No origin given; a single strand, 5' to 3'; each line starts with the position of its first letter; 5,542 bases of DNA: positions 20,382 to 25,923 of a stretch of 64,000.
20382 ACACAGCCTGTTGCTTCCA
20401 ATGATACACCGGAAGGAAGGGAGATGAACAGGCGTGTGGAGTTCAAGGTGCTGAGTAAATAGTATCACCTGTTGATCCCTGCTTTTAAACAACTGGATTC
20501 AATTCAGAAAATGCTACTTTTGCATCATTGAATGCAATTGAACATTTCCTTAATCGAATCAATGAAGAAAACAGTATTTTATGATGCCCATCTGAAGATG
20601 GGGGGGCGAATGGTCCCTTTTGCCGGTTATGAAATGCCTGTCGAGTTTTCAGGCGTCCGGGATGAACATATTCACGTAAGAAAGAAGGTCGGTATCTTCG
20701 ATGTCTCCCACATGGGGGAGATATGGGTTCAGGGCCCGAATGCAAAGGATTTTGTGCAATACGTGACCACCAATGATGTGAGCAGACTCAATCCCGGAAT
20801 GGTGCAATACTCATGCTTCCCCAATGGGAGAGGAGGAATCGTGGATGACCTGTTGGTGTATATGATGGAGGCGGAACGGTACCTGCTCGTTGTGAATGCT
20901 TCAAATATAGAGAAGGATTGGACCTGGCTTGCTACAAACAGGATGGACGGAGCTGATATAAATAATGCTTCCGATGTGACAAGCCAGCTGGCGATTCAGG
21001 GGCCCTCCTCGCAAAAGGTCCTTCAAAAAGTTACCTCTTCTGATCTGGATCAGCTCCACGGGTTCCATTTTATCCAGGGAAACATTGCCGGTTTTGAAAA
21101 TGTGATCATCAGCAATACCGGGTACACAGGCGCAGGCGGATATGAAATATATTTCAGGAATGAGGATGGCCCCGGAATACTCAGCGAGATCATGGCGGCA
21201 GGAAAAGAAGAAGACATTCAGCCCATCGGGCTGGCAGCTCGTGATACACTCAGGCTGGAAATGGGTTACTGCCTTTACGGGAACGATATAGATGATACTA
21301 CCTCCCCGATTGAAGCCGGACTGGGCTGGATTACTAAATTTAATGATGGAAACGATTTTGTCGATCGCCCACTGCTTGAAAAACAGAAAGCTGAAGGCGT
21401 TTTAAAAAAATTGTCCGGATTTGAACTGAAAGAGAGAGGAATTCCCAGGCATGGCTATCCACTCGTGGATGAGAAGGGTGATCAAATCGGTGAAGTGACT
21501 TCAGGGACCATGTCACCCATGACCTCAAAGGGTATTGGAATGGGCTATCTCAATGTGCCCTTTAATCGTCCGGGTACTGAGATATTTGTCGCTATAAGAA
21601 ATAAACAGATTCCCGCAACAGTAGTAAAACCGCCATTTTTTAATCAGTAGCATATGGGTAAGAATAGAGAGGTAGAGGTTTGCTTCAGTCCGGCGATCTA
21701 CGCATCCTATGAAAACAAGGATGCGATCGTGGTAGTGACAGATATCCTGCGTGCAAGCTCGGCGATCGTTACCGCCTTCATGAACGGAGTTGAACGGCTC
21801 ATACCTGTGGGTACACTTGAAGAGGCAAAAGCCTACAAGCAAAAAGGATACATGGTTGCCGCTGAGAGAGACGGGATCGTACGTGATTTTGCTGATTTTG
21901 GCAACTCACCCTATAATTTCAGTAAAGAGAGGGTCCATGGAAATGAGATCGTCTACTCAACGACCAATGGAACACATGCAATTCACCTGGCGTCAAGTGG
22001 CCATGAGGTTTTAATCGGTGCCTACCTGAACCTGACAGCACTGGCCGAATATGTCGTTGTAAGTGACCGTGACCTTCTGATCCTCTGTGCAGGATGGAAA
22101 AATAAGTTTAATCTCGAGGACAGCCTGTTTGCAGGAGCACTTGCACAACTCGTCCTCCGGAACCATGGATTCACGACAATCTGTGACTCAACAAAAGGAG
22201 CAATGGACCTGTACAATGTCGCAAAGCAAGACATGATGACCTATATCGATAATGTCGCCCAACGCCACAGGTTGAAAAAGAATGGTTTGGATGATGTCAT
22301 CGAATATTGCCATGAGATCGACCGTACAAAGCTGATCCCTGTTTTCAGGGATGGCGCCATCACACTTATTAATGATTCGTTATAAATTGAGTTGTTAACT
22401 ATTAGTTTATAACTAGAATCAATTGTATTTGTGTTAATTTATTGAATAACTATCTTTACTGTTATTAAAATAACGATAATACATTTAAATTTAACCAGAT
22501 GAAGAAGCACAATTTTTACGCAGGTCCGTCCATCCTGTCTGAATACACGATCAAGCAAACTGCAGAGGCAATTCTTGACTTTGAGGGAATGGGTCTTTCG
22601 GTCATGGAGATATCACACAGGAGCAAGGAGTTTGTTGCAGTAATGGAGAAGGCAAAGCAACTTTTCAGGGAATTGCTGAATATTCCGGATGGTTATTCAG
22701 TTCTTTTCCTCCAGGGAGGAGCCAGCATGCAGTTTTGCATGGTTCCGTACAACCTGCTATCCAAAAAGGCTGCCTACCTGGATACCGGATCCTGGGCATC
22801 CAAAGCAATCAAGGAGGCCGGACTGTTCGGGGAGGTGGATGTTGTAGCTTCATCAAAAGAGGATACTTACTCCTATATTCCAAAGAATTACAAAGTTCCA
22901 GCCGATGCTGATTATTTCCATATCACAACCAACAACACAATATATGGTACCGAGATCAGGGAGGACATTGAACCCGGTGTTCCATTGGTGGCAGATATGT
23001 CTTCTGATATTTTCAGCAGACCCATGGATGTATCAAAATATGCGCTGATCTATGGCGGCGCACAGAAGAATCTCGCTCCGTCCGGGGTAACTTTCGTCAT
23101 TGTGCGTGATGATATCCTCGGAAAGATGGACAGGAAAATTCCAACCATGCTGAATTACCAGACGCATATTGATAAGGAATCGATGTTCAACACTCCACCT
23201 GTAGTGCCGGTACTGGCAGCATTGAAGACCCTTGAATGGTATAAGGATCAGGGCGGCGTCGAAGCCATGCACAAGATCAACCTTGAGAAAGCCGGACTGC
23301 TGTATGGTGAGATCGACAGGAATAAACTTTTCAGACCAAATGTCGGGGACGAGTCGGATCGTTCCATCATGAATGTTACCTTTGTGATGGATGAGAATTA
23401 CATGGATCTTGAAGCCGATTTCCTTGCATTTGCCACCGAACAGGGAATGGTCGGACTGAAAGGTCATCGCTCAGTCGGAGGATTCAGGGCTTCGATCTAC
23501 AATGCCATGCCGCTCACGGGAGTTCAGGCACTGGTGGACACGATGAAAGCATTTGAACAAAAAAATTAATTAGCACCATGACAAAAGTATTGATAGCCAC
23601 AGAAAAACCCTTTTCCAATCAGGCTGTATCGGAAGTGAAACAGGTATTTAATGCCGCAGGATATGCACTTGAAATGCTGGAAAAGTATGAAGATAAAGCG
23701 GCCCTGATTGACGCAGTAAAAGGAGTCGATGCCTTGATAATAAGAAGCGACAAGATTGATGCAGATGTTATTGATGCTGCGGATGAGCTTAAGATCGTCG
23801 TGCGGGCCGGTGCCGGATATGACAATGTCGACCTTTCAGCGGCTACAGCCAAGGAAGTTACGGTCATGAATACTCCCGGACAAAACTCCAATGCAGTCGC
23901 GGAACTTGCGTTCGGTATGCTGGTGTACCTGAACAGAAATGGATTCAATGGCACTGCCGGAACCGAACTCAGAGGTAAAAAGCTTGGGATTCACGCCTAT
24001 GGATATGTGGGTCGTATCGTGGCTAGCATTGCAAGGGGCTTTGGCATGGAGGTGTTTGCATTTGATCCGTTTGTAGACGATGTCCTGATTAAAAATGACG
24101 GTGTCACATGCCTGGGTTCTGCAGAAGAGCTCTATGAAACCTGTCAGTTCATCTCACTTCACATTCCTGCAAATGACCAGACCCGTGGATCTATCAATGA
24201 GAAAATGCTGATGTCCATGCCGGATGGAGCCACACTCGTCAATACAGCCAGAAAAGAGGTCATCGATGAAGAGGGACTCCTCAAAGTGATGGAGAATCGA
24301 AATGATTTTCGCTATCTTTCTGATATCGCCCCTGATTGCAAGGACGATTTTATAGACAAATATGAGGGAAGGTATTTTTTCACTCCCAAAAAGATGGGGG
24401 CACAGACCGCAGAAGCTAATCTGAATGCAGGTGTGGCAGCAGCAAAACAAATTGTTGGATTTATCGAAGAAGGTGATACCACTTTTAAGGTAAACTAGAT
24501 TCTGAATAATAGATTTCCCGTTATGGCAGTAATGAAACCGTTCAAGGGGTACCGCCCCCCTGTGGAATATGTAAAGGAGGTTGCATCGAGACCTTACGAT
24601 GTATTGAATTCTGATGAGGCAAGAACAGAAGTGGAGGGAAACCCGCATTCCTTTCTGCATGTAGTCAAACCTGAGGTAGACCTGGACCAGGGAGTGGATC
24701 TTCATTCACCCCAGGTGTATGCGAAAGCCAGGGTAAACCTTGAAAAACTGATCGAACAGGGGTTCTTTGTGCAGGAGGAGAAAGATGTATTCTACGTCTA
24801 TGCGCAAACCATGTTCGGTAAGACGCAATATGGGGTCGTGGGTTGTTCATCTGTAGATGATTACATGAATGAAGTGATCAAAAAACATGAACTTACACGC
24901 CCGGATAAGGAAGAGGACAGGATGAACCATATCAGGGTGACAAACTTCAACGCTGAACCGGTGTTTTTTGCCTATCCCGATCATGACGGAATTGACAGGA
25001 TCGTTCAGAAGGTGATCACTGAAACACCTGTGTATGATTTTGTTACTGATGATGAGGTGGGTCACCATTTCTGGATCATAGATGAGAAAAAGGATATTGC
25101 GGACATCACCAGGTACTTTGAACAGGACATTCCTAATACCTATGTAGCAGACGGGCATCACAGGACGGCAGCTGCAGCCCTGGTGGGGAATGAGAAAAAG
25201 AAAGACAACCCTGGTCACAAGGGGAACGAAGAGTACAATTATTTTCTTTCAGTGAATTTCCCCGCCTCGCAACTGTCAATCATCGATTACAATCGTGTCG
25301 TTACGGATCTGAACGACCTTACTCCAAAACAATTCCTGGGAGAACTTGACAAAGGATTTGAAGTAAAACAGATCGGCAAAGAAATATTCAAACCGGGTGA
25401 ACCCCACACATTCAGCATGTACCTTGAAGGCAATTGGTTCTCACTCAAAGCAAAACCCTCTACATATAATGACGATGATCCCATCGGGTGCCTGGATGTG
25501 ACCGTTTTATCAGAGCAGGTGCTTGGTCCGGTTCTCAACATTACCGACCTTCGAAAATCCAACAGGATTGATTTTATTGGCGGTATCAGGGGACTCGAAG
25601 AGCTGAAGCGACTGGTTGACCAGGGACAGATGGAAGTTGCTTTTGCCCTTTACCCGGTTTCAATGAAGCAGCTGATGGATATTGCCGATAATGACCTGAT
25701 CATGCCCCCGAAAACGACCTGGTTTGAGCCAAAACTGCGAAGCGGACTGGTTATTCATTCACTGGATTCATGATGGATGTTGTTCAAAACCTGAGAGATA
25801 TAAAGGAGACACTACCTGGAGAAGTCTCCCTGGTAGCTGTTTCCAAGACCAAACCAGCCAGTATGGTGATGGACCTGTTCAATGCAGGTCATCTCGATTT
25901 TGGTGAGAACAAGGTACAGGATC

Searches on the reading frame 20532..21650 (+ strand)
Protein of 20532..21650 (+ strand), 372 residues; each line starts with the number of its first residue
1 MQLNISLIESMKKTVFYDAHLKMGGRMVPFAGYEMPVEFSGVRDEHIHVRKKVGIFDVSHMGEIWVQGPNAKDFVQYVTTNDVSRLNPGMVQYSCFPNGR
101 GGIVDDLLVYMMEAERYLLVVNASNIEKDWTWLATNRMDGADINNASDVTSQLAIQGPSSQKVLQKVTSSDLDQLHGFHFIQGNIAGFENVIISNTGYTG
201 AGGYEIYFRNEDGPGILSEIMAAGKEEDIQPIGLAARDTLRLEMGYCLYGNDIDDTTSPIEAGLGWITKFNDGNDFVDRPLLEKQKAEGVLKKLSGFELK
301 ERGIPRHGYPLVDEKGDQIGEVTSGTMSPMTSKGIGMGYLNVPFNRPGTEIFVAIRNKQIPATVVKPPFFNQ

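Call 7: search_protein_families(library=pfam, proteins=[window:20532-21650:+], max_evalue=0.00001)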
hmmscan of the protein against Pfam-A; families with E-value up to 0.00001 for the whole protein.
window:20532-21650:+ (372 aa): 2 families
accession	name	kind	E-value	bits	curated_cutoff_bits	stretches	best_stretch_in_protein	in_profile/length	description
PF01571.26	GCV_T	-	1.2e-88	297.1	25.6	1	16-266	1-254/255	Aminomethyltransferase folate-binding domain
PF08669.17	GCV_T_C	-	1.2e-23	83.2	25.9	1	292-370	1-79/80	Glycine cleavage T-protein C-terminal barrel domain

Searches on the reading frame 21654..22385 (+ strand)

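Call 7: search_protein_families(library=pfam, proteins=[window:21654-22385:+], max_evalue=0.00001)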
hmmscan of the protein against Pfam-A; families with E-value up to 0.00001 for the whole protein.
window:21654-22385:+ (243 aa): 1 family
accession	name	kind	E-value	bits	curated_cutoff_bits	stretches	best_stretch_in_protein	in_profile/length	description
PF04029.19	2-ph_phosp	-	1.5e-62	211.2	26.4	1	20-233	11-225/226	2-phosphosulpholactate phosphatase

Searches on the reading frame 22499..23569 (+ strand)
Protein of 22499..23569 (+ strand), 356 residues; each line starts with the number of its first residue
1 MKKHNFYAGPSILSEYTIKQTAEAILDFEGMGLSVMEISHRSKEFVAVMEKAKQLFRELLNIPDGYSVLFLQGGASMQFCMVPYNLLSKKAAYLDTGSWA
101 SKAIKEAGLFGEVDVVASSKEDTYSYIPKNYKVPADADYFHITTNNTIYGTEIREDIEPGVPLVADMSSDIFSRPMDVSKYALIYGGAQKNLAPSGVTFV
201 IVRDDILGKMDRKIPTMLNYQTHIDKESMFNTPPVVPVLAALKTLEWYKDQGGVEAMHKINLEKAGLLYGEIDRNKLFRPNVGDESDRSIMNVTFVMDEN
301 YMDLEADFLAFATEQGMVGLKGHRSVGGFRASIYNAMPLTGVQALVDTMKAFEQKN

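Call 7: search_protein_families(library=pfam, proteins=[window:22499-23569:+], max_evalue=0.00001)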
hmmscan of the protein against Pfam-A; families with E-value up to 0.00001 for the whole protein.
window:22499-23569:+ (356 aa): 1 family
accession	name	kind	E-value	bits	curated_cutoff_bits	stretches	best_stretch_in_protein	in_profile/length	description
PF00266.25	Aminotran_5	-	1.1e-34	120.4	21.5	1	5-345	3-371/371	Aminotransferase class-V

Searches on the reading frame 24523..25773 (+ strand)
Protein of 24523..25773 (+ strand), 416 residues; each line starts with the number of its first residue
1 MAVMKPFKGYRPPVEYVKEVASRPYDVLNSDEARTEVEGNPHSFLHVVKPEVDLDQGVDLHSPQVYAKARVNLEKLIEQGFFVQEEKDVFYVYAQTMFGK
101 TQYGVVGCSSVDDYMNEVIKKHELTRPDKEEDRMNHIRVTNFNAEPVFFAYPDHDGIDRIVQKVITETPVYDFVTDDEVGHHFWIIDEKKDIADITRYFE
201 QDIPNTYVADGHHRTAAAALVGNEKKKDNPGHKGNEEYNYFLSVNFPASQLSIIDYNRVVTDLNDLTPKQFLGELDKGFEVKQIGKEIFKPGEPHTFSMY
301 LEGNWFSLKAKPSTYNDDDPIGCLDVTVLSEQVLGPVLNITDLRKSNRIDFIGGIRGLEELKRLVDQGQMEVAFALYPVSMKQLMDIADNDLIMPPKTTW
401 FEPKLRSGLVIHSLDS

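Call 8: search_protein_families(library=pfam, proteins=[window:24523-25773:+], max_evalue=0.00001)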
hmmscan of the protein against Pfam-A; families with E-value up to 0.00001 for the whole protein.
window:24523-25773:+ (416 aa): 1 family
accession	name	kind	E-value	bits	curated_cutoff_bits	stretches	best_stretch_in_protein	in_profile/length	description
PF06245.16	DUF1015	-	6.5e-112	374.1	25.8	1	4-327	1-325/325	Protein of unknown function (DUF1015)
